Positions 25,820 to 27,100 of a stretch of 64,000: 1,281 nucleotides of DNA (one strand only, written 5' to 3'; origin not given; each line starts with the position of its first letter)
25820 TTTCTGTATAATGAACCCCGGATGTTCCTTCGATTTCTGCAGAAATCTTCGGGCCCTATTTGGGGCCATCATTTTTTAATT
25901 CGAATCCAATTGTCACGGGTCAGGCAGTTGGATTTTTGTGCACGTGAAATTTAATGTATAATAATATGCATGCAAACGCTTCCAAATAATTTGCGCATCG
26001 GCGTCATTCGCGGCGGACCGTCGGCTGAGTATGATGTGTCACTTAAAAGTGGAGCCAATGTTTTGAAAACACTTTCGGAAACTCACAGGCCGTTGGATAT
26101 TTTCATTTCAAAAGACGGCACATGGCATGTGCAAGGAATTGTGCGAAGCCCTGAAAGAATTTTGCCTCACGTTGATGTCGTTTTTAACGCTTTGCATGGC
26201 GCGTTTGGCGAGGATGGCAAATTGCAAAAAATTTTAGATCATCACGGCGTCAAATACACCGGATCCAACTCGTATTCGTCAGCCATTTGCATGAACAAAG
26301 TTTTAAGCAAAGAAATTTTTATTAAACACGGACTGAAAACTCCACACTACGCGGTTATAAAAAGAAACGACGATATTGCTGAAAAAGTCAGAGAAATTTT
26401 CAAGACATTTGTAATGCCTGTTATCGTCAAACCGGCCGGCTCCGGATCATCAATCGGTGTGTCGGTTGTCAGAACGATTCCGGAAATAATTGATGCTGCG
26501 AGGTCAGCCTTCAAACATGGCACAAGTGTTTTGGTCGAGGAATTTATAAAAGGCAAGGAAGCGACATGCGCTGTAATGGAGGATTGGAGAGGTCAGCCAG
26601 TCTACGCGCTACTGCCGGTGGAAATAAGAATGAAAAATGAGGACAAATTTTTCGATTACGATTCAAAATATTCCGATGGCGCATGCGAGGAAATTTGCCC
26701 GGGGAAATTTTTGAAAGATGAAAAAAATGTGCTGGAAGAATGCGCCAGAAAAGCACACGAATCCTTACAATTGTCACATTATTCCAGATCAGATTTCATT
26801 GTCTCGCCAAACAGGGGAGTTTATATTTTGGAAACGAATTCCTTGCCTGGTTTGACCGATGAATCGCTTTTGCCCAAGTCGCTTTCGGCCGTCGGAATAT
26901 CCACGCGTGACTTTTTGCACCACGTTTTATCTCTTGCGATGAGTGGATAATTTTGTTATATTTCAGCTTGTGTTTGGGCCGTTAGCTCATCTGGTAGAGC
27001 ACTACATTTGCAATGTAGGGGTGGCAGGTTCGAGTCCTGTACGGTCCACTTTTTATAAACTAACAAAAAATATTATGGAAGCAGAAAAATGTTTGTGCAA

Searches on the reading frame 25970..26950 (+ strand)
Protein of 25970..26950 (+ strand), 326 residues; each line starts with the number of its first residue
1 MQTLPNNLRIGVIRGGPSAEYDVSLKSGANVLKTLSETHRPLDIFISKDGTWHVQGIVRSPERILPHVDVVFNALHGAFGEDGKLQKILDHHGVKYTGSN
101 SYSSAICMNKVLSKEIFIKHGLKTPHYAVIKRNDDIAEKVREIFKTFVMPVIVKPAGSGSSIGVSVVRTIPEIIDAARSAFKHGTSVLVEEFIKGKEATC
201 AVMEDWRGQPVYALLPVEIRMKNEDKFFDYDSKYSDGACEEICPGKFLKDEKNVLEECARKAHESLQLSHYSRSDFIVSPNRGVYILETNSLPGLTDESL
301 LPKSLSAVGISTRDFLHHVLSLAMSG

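Call 36: search_protein_families(library=pfam, proteins=[window:25970-26950:+], max_evalue=0.001)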
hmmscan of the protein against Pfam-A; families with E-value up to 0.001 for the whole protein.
window:25970-26950:+ (326 aa): 9 families
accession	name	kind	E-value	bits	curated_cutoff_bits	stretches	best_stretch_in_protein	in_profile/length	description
PF07478.18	Dala_Dala_lig_C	-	9.8e-46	156.3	24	1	119-320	4-203/204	D-ala D-ala ligase C-terminus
PF01820.27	Dala_Dala_lig_N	-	1.3e-22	81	34.6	2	64-99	86-121/121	D-ala D-ala ligase N-terminus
PF01071.24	GARS_A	-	4.3e-10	40.2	27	1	109-248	2-138/194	Phosphoribosylglycinamide synthetase, ATP-grasp (A) domain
PF02222.28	ATP-grasp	-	1.9e-08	34.6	27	1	117-218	3-101/179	ATP-grasp domain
PF02786.22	CPSase_L_D2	-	4.4e-08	33.3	19.8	1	135-291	25-178/211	Carbamoyl-phosphate synthase L chain, ATP binding domain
PF08443.16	RimK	-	5.9e-08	33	21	1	109-297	3-171/188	RimK-like ATP-grasp domain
PF14397.11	ATPgrasp_ST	-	3.5e-07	30.2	31.4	1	105-173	17-85/278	Sugar-transfer associated ATP-grasp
PF02655.19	ATP-grasp_3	-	1.4e-06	28.9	23.2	1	107-291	1-155/160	ATP-grasp domain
PF13535.11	ATP-grasp_4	-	7.9e-05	22.8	27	1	148-213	2-81/160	ATP-grasp domain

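Call 72: find_encoding_contigs(protein=window:25970-26950:+, flank=500, max_places=3)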
Protein window:25970-26950:+ (326 aa): 7 contigs read that carry it; 2 places shown.
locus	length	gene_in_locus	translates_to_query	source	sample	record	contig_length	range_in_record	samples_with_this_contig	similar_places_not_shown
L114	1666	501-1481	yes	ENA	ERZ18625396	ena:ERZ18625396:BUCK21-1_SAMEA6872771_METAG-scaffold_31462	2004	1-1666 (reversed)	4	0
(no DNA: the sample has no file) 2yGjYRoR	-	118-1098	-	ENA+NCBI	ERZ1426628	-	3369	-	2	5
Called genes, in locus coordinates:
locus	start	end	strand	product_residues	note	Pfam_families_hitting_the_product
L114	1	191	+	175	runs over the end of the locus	?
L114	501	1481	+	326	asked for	PF01820:Dala_Dala_lig_N, PF14397:ATPgrasp_ST (faint), PF01071:GARS_A, PF02655:ATP-grasp_3 (weak), PF02786:CPSase_L_D2, PF08443:RimK (weak), PF02222:ATP-grasp, PF07478:Dala_Dala_lig_C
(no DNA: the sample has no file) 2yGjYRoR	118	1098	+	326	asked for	PF01820:Dala_Dala_lig_N, PF14397:ATPgrasp_ST (faint), PF01071:GARS_A, PF02655:ATP-grasp_3 (weak), PF02786:CPSase_L_D2, PF08443:RimK (weak), PF02222:ATP-grasp, PF07478:Dala_Dala_lig_C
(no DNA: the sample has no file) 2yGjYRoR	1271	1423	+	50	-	-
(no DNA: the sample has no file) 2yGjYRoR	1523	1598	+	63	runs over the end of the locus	PF11387:DUF2795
